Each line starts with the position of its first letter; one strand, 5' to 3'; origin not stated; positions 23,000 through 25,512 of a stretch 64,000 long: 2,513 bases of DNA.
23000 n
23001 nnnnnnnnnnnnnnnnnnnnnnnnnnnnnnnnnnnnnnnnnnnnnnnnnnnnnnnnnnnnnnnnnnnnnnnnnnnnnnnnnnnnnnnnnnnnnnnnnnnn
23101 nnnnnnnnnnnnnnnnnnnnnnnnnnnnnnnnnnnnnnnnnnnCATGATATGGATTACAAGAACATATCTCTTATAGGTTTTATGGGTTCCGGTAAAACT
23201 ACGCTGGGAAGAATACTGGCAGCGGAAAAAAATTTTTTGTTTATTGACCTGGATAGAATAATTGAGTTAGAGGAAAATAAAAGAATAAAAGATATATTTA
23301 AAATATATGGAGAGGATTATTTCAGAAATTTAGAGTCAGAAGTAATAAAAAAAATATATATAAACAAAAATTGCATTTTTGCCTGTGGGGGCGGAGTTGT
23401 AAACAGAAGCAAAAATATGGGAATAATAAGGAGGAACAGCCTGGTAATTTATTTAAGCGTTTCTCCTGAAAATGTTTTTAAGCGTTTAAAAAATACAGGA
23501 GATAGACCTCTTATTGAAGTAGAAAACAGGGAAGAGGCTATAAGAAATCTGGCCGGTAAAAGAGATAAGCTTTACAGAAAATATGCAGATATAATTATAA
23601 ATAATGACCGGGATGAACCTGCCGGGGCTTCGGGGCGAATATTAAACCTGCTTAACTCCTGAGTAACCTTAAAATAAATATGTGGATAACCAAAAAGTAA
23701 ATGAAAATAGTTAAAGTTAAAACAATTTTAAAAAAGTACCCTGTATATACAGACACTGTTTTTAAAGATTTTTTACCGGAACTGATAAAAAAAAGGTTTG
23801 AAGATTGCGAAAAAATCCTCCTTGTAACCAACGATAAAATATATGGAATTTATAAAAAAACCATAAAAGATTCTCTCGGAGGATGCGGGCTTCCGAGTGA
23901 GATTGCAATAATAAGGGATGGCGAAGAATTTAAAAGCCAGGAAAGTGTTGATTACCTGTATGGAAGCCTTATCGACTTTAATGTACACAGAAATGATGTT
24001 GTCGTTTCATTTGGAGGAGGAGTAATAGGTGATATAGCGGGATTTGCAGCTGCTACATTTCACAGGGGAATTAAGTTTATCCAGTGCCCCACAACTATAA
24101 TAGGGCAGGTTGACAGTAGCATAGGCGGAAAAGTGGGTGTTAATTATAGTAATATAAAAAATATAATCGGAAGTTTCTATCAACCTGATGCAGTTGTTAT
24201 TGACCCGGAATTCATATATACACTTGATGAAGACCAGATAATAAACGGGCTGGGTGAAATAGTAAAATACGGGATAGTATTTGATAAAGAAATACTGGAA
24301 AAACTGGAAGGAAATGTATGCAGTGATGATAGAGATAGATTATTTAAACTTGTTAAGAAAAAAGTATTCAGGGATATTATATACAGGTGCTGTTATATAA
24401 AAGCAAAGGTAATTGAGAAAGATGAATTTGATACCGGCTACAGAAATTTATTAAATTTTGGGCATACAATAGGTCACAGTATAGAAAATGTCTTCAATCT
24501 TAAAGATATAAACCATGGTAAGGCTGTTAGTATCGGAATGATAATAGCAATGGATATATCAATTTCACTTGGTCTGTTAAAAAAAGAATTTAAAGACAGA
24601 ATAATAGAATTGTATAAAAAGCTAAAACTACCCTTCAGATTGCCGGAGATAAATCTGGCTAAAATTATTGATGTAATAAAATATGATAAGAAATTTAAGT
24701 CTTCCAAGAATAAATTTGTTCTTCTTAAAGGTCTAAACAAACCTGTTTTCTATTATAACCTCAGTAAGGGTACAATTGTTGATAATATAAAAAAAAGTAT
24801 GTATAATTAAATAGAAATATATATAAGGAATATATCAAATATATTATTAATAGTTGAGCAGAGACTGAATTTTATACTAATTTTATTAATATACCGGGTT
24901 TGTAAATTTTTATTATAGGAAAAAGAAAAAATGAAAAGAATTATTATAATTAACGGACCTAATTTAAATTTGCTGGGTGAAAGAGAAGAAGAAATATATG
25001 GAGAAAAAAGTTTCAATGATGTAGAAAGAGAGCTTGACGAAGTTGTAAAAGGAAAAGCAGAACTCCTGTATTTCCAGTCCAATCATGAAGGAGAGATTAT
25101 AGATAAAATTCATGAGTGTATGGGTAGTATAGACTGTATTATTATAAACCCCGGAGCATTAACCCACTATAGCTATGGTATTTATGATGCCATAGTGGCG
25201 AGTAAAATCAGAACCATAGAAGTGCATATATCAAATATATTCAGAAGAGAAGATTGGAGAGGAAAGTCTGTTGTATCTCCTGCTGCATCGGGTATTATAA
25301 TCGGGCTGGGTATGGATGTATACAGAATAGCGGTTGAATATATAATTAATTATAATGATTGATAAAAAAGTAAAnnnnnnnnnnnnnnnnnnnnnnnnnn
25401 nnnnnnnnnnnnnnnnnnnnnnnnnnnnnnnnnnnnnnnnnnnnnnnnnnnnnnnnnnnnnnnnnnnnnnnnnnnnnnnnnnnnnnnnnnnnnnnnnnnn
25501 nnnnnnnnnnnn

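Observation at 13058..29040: Type IV pilus system woven into the shikimate operon, with its own sigma factor and adhesin cassette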

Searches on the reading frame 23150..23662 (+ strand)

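Call 5: search_protein_families(library=pfam, proteins=[window:23150-23662:+], max_evalue=0.01)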
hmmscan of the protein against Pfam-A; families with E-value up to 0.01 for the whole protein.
window:23150-23662:+ (170 aa): 9 families
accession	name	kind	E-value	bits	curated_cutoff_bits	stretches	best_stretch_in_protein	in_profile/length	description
PF01202.28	SKI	-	7.5e-47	159.8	22.1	1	12-166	1-156/159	Shikimate kinase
PF13238.12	AAA_18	-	4.8e-08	34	29.4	1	6-131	1-126/128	AAA domain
PF01712.25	dNK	-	6e-06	26.6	27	0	6-33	1-28/203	Deoxynucleoside kinase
PF13189.12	Cytidylate_kin2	-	0.00042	21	28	0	6-70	2-90/176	Cytidylate kinase-like family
PF13207.12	AAA_17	-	0.00091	20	27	1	10-119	2-127/136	AAA domain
PF13671.12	AAA_33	-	0.0011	19.7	27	1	7-39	3-35/143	AAA domain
PF00004.35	AAA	-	0.0019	19.1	21.2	1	8-52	3-52/131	ATPase family associated with various cellular activities (AAA)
PF01121.26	CoaE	-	0.0061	16.7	27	0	6-59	3-58/180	Dephospho-CoA kinase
PF13173.12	AAA_14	-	0.0091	16.4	27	0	4-53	3-54/129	AAA domain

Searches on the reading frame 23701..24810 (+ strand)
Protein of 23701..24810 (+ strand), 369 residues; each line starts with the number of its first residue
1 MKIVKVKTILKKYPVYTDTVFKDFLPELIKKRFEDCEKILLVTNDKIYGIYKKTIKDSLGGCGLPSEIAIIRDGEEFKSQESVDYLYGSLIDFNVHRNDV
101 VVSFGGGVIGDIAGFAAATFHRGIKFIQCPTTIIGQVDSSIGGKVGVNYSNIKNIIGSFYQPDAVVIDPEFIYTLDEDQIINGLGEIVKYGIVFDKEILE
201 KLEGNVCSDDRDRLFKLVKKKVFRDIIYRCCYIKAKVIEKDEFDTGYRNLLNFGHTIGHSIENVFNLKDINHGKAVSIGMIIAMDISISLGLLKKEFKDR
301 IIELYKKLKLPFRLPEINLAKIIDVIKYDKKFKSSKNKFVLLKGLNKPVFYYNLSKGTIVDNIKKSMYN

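Call 5: search_protein_families(library=pfam, proteins=[window:23701-24810:+], max_evalue=0.01)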
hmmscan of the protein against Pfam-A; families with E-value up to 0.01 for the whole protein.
window:23701-24810:+ (369 aa): 4 families
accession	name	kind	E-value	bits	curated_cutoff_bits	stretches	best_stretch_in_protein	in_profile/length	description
PF01761.26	DHQ_synthase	-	3e-43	146.6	24.2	1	70-181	3-114/115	3-dehydroquinate synthase N-terminal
PF24621.2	DHQS_C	-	2.5e-42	144.7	27.6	1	183-331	1-143/144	3-dehydroquinate synthase C-terminal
PF13685.12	Fe-ADH_2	-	5.3e-07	30.2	28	1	25-172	10-145/149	Iron-containing alcohol dehydrogenase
PF00465.25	Fe-ADH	-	0.0027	17.7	31.3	1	34-133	19-131/168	Iron-containing alcohol dehydrogenase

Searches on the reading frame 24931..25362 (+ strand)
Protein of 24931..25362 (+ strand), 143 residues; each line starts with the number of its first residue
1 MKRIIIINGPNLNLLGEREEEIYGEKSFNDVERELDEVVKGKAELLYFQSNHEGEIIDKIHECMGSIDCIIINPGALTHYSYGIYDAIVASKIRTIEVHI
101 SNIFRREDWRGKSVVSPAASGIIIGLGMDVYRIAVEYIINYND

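Call 5: search_protein_families(library=pfam, proteins=[window:24931-25362:+], max_evalue=0.01)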
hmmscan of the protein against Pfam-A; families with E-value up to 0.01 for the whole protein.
window:24931-25362:+ (143 aa): 1 family
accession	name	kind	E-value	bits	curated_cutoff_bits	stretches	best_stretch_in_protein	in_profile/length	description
PF01220.24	DHquinase_II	-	9.7e-53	178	23.3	1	3-138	1-137/138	Dehydroquinase class II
